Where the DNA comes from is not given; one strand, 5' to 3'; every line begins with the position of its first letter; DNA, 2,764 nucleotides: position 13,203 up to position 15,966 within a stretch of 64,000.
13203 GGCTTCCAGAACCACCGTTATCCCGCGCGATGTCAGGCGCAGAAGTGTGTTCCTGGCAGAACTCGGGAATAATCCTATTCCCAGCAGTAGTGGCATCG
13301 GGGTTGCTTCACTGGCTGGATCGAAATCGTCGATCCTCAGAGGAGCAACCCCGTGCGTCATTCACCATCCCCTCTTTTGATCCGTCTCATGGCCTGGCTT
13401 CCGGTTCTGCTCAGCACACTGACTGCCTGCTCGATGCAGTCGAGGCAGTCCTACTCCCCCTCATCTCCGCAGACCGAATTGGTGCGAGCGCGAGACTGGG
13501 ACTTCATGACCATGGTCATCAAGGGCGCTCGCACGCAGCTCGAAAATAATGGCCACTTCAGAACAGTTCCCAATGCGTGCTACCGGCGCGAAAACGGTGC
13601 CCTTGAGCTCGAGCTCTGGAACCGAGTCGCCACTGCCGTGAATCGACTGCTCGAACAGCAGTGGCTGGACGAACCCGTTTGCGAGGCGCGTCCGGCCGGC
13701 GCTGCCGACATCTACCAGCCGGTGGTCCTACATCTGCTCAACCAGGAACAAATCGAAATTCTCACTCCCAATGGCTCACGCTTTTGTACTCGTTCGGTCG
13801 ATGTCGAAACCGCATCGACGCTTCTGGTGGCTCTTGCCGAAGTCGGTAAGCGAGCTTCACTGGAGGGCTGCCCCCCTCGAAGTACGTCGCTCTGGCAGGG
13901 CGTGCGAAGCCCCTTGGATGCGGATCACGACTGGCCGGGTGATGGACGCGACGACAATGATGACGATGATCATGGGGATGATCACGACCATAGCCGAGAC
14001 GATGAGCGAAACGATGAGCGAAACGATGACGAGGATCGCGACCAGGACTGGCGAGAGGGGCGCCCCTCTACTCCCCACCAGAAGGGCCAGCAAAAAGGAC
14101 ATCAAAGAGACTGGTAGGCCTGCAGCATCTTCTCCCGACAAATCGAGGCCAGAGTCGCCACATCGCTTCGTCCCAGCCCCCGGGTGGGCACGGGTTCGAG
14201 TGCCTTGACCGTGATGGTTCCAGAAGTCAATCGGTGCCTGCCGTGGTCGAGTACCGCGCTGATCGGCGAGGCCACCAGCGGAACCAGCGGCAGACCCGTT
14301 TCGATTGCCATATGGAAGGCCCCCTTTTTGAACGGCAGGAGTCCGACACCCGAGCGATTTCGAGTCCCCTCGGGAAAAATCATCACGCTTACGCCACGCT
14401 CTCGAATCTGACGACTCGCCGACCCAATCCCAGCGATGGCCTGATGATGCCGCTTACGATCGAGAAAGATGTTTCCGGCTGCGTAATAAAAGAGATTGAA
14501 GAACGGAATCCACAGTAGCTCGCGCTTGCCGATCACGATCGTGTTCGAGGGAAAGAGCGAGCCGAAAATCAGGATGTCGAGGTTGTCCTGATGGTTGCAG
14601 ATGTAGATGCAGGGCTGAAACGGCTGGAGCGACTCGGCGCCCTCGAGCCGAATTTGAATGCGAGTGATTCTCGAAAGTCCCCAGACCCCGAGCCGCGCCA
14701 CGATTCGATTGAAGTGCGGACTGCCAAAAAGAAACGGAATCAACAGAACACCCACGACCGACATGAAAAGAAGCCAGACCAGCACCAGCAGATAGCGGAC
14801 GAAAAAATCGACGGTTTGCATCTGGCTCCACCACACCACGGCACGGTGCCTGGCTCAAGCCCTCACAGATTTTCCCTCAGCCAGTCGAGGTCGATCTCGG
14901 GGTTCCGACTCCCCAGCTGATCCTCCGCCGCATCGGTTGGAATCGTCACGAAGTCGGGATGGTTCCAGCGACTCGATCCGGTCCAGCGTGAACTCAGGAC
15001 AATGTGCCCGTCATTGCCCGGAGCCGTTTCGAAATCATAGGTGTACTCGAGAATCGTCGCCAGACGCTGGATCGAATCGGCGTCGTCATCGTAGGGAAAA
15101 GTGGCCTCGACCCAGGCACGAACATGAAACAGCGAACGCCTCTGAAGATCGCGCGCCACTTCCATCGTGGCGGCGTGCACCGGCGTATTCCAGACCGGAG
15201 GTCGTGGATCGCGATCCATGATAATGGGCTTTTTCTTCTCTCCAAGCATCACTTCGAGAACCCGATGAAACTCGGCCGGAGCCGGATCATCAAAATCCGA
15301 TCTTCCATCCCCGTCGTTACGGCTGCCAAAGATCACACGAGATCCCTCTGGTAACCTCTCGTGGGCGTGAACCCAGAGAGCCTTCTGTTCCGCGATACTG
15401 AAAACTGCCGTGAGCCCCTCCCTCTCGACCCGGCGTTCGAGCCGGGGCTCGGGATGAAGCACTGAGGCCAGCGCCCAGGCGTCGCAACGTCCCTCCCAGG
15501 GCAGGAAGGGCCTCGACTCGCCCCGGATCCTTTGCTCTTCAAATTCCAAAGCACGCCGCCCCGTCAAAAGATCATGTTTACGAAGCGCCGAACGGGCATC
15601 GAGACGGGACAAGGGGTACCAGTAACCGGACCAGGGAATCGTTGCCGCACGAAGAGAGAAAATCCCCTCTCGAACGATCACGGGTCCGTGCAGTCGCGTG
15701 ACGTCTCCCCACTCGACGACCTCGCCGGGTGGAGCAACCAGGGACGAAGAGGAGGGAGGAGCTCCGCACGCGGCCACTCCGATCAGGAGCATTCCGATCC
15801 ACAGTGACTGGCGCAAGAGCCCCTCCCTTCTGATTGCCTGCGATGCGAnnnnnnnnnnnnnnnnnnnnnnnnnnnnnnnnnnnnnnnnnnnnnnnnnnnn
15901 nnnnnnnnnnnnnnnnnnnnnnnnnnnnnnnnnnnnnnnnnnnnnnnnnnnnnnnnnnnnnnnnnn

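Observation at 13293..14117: Strong sigma54 promoter drives a lipoprotein with an Asp/His-rich tail encoded by tandem 12-nt repeats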

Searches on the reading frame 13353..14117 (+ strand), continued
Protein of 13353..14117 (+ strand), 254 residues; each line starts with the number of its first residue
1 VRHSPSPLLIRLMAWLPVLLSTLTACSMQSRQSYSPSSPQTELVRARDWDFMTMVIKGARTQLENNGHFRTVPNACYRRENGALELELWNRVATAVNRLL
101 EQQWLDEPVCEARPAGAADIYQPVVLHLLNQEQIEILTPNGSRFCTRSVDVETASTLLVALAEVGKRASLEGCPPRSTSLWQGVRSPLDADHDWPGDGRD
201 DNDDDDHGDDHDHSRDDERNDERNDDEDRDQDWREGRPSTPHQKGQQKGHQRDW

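Call 67: predict_structure(alignment_id=A6)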
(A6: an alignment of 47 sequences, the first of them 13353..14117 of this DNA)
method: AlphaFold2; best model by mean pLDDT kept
length: 254 residues; sequences in the alignment: 47
mean_pLDDT: 79.8   pTM: 0.62
mean pLDDT of the five models: 79.8, 79.4, 79.2, 78.7, 78.4
residues with pLDDT >= 90: 135; 70-90: 18; 50-70: 87; < 50: 14
segments of 3 or more residues with pLDDT < 50: 224-226, 236-238
pLDDT, mean of each block of 10 residues (from residue 1): 60 68 70 70 97 97 98 98 98 98 98 96 98 98 98 98 98 85 59 54 54 55 51 52 56 57
secondary structure, 60 per line:
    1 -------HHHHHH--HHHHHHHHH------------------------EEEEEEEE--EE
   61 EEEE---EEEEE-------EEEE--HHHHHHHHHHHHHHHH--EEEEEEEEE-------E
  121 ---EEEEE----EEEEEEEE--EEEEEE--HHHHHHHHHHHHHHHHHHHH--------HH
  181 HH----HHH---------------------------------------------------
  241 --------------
elements in order: H8-13 H16-24 E49-56 E59-64 E68-72 E80-83 H86-101 E104-112 E124-128 E133-140 E143-148 H151-170 H179-182

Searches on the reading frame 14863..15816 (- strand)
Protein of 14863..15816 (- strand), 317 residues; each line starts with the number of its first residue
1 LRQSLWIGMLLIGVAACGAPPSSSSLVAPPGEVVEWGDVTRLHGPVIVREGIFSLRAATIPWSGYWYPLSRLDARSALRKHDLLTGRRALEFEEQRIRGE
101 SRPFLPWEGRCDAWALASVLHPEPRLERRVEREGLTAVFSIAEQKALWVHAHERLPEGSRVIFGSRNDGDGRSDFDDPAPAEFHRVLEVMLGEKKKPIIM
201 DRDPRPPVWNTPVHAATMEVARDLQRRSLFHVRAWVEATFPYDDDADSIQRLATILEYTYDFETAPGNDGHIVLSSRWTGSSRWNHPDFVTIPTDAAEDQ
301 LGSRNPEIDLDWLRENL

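Call 8: search_protein_families(library=pfam, proteins=[window:14863-15816:-], max_evalue=0.01)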
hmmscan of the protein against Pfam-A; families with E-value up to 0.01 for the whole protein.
window:14863-15816:- (317 aa): 1 family
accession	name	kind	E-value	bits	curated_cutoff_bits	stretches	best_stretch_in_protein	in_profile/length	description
PF16683.11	TGase_elicitor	-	6.4e-13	48.7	25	1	107-261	118-278/361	Transglutaminase elicitor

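Call 9: search_protein_families(library=ncbifam, proteins=[window:14863-15816:-], max_evalue=0.01)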
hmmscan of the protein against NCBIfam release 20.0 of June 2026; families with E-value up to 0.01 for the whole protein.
window:14863-15816:- (317 aa): 1 family
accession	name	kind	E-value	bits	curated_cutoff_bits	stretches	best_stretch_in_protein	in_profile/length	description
NF038259.1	ectoine_DoeA_2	exception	0.0013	17.6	575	1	212-257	61-105/386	ectoine hydrolase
